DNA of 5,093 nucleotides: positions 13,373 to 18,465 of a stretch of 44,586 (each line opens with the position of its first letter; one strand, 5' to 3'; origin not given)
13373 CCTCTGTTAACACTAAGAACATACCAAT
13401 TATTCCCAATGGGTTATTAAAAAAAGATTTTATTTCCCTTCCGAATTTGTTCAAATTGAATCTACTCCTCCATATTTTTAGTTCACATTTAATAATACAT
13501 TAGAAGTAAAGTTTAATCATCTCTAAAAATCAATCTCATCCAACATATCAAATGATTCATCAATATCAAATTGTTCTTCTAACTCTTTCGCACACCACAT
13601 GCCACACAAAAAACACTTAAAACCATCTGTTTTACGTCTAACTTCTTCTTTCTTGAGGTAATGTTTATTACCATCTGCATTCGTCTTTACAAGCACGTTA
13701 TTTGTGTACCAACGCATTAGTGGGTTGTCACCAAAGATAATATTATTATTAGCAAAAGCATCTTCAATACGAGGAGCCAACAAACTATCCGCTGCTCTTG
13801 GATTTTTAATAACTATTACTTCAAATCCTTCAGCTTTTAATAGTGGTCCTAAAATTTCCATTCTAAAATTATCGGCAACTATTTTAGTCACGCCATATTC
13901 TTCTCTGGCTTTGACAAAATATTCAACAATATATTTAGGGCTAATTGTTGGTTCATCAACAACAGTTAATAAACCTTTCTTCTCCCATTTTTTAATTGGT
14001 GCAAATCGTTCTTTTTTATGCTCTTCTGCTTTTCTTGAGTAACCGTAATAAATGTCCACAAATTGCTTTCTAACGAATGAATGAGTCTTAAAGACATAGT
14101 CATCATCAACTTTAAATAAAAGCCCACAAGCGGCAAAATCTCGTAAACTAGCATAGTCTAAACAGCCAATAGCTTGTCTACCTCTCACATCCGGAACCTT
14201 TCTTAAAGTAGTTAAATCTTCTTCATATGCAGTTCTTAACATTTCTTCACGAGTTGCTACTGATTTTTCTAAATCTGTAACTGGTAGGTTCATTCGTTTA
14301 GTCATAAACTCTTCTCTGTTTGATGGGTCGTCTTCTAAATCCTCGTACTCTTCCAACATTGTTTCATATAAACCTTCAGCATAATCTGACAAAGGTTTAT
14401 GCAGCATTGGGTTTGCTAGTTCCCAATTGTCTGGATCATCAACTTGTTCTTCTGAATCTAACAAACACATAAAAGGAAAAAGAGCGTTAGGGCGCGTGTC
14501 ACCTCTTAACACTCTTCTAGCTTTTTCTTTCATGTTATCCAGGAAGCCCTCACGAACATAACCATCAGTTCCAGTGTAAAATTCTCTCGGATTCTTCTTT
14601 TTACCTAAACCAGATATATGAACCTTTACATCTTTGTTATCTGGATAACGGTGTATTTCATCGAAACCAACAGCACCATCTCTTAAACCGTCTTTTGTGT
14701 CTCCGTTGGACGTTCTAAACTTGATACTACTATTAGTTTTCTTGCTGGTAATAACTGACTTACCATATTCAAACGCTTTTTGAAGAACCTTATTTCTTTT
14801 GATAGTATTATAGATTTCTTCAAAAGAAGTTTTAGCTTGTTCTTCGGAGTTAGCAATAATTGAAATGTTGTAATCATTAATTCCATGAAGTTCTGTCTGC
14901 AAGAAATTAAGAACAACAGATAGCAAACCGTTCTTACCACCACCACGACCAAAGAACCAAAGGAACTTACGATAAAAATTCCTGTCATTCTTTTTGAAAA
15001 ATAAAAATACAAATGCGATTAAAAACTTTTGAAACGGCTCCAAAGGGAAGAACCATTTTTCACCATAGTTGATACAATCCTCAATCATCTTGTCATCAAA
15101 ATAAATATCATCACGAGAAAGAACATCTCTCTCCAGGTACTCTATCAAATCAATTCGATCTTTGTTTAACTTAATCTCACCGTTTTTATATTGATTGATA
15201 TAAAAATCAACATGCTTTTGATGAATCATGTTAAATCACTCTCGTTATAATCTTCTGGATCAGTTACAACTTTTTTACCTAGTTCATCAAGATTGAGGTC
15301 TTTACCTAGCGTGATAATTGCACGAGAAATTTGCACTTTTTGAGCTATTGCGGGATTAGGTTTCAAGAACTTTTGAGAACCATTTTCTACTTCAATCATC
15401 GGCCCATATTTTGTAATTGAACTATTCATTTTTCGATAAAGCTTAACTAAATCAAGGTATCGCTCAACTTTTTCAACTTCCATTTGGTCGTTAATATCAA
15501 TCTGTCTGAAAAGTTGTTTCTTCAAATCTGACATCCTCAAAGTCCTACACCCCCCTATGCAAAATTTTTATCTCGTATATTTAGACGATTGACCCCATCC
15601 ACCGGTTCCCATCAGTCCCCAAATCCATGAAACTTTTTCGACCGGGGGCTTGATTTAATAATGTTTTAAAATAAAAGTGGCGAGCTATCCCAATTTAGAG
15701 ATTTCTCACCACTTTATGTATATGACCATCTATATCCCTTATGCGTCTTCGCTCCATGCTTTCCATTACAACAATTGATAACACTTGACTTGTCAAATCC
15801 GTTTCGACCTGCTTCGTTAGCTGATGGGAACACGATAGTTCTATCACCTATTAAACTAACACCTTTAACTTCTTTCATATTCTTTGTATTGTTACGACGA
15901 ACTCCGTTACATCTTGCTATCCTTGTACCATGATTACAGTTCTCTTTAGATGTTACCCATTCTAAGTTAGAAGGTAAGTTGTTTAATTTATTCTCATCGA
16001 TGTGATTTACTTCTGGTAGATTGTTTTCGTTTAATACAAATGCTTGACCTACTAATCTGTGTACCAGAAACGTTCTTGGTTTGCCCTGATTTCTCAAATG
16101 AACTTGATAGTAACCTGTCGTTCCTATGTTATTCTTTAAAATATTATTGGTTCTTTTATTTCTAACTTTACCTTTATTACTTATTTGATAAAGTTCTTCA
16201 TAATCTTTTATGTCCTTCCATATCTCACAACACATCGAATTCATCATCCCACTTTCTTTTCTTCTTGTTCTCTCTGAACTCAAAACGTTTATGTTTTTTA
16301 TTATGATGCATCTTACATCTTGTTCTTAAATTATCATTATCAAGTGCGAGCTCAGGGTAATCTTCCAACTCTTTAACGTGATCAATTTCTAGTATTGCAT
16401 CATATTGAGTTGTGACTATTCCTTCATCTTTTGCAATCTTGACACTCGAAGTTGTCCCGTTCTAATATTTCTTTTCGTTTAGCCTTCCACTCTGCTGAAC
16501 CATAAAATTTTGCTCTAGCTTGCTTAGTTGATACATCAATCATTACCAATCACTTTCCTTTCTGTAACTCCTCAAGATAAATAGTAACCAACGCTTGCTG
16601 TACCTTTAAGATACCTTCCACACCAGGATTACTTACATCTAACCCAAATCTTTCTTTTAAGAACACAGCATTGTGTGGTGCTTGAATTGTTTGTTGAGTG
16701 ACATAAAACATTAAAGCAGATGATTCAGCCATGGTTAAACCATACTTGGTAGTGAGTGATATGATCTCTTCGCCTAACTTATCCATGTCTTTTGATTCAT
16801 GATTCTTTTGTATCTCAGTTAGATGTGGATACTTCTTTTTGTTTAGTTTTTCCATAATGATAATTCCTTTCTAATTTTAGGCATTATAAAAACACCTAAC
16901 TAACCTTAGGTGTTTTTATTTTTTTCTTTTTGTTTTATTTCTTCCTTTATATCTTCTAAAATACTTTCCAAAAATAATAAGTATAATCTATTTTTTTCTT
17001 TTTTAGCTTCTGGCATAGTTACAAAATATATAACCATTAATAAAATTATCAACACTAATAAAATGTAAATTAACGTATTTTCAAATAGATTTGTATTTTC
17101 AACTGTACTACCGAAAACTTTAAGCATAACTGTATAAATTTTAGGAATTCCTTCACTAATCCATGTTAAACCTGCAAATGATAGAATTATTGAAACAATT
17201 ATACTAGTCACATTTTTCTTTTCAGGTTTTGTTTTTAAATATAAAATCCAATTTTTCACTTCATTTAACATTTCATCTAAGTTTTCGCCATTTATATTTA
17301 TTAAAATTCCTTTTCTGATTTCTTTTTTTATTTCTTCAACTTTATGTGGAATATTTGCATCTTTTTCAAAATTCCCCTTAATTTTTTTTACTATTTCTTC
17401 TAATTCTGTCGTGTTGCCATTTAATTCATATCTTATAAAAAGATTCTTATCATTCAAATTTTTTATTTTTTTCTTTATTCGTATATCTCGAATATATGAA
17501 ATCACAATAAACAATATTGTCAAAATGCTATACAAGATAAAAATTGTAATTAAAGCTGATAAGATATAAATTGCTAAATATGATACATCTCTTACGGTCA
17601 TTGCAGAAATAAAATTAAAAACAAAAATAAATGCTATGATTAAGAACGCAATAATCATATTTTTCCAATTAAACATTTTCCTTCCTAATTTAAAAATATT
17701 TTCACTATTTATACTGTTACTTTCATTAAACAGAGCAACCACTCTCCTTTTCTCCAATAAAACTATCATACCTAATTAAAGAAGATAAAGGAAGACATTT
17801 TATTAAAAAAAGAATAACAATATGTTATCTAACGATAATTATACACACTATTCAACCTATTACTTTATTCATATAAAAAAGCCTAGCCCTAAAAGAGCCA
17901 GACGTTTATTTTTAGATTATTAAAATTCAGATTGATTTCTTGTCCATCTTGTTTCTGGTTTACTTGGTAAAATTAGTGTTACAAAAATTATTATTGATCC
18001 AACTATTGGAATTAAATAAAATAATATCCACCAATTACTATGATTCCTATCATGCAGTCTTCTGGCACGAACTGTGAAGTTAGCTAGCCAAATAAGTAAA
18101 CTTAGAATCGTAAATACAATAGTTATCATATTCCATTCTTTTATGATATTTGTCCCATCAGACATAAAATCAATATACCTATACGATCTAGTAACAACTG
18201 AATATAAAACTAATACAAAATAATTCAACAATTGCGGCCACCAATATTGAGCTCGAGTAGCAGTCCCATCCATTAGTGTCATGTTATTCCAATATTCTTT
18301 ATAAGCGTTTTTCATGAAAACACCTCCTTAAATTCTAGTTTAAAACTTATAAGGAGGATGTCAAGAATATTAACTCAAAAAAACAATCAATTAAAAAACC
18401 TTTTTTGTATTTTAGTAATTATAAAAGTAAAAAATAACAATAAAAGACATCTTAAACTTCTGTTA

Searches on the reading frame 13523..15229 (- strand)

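Call 17: search_protein_families(library=phrogs, proteins=[window:13523-15229:-], max_evalue=0.001)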
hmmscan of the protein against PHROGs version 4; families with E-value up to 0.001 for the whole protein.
window:13523-15229:- (568 aa): 6 families
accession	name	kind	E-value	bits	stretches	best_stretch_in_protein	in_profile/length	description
phrog_9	-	head and packaging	2.7e-138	464.1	1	10-559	170-675/812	terminase large subunit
phrog_2699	-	head and packaging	1.3e-54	186.2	1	235-560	3-307/315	terminase large subunit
phrog_2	-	head and packaging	2.5e-09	37.5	1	61-454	264-534/807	terminase large subunit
phrog_4914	-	head and packaging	7.5e-08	33.2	1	60-171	78-197/213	terminase large subunit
phrog_7331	-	head and packaging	1.1e-07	32.4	1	488-541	34-86/113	terminase large subunit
phrog_10517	-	head and packaging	9.3e-05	23.1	1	30-149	64-191/207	terminase large subunit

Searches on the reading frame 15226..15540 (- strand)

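Call 16: search_protein_families(library=ncbifam, proteins=[window:15226-15540:-], max_evalue=0.1)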
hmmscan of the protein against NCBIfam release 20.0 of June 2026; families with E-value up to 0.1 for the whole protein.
window:15226-15540:- (104 aa): 2 families
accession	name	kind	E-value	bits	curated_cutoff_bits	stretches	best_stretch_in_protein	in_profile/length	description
TIGR01558.1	sm_term_P27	equivalog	6.7e-06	26.1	45.6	1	12-85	22-92/116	phage terminase small subunit P27 family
NF051430.1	TDE2712_fam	hypoth_equivalog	0.0023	17.4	125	1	14-99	34-116/172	TDE2712 family protein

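Call 17: search_protein_families(library=phrogs, proteins=[window:15226-15540:-], max_evalue=0.001)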
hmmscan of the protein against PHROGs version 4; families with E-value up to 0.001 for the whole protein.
window:15226-15540:- (104 aa): 4 families
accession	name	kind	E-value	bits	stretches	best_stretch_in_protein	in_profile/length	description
phrog_2343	-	head and packaging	9.2e-37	126.1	1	2-104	4-106/106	terminase small subunit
phrog_5110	-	head and packaging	6.3e-11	43.3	1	4-89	15-100/110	terminase small subunit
phrog_83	-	head and packaging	7.1e-06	26.7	1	22-85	114-174/246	terminase small subunit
phrog_361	-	head and packaging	0.00052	21.2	1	24-97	31-107/129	terminase small subunit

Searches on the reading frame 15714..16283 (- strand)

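Call 16: search_protein_families(library=ncbifam, proteins=[window:15714-16283:-], max_evalue=0.1)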
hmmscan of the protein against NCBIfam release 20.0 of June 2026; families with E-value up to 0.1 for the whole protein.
window:15714-16283:- (189 aa): 0 families

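Call 17: search_protein_families(library=phrogs, proteins=[window:15714-16283:-], max_evalue=0.001)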
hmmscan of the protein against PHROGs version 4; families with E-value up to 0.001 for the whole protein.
window:15714-16283:- (189 aa): 12 families
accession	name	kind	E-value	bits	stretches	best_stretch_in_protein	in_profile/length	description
phrog_59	-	DNA, RNA and nucleotide metabolism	7.7e-45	155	1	12-187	130-283/423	HNH endonuclease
phrog_959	-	DNA, RNA and nucleotide metabolism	2.5e-36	125.4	1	20-138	6-125/138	HNH endonuclease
phrog_1492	-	DNA, RNA and nucleotide metabolism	6.7e-24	85.8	1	4-130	29-170/414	HNH endonuclease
phrog_99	-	DNA, RNA and nucleotide metabolism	3.6e-14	54.2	1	9-143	95-219/383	HNH endonuclease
phrog_37683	-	unknown function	2.6e-13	50.7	1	24-122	113-211/279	-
phrog_20162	-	DNA, RNA and nucleotide metabolism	1.7e-09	38.9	1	112-188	12-81/88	HNH endonuclease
phrog_21964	-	DNA, RNA and nucleotide metabolism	5e-07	30.6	1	33-144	125-236/244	HNH endonuclease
phrog_15471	-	DNA, RNA and nucleotide metabolism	8.6e-07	30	1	54-134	14-95/183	HNH endonuclease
phrog_17657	-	DNA, RNA and nucleotide metabolism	5.5e-06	27.3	1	31-111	79-166/168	HNH endonuclease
phrog_826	-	DNA, RNA and nucleotide metabolism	3.9e-05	24.3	1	55-127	94-161/281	HNH endonuclease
phrog_6086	-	DNA, RNA and nucleotide metabolism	5.6e-05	24.4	1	20-83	3-68/147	HNH endonuclease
phrog_30377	-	DNA, RNA and nucleotide metabolism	9.8e-05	23.5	1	70-137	8-73/82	HNH endonuclease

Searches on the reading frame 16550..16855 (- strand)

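Call 16: search_protein_families(library=ncbifam, proteins=[window:16550-16855:-], max_evalue=0.1)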
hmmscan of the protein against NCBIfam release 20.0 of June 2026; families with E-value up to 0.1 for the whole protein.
window:16550-16855:- (101 aa): 0 families

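Call 17: search_protein_families(library=phrogs, proteins=[window:16550-16855:-], max_evalue=0.001)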
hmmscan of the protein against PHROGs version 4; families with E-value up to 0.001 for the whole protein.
window:16550-16855:- (101 aa): 1 family
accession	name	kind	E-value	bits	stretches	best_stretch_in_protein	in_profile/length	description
phrog_11846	-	unknown function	2.2e-27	96.5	1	6-99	4-97/99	-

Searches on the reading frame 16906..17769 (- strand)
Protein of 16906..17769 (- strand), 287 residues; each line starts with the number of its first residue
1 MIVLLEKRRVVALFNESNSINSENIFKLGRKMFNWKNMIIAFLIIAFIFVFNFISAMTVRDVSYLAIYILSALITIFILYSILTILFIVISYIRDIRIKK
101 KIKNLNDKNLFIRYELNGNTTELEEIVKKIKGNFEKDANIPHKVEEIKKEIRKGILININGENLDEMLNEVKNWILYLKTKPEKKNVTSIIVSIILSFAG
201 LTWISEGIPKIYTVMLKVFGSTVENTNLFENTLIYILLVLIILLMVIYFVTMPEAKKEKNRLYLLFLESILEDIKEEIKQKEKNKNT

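Call 16: search_protein_families(library=ncbifam, proteins=[window:16906-17769:-], max_evalue=0.1)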
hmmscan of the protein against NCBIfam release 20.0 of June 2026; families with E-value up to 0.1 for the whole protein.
window:16906-17769:- (287 aa): 1 family
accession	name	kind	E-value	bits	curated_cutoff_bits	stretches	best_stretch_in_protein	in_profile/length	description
NF041560.1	T6SS_Burk_ExIF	subfamily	0.021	14.5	90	0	33-92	127-188/234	putative type VI secretion system effector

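Call 17: search_protein_families(library=phrogs, proteins=[window:16906-17769:-], max_evalue=0.001)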
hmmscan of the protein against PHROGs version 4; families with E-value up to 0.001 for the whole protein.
window:16906-17769:- (287 aa): 0 families

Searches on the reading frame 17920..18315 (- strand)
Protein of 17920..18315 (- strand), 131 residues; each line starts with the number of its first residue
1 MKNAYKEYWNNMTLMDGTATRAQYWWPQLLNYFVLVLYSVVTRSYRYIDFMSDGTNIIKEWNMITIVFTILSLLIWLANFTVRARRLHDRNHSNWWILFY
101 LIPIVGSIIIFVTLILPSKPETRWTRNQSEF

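Call 16: search_protein_families(library=ncbifam, proteins=[window:17920-18315:-], max_evalue=0.1)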
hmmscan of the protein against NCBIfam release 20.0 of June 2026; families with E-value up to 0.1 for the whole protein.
window:17920-18315:- (131 aa): 4 families
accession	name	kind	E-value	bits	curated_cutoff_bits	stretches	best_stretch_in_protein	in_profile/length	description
NF046000.1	MAG1210_fam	subfamily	0.0054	15.4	275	1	52-119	56-121/550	MAG1210 family protein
NF046093.1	AZOBR_p60025_fam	subfamily_domain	0.0096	15.2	150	1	59-102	107-150/232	AZOBR_p60025 family cell surface glycopolymer formation protein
NF033631.1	SLATT_5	subfamily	0.021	14.3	60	1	34-89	36-88/180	SLATT domain-containing protein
NF041534.1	rodZ_Strepcoccus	equivalog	0.038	13.2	375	1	84-120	94-130/275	cytoskeleton protein RodZ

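Call 17: search_protein_families(library=phrogs, proteins=[window:17920-18315:-], max_evalue=0.001)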
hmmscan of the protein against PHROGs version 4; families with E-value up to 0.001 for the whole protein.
window:17920-18315:- (131 aa): 1 family
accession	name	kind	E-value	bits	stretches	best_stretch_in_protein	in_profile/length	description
phrog_12855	-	moron, auxiliary metabolic gene and host takeover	3.7e-22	79.7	1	1-121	65-184/333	membrane protein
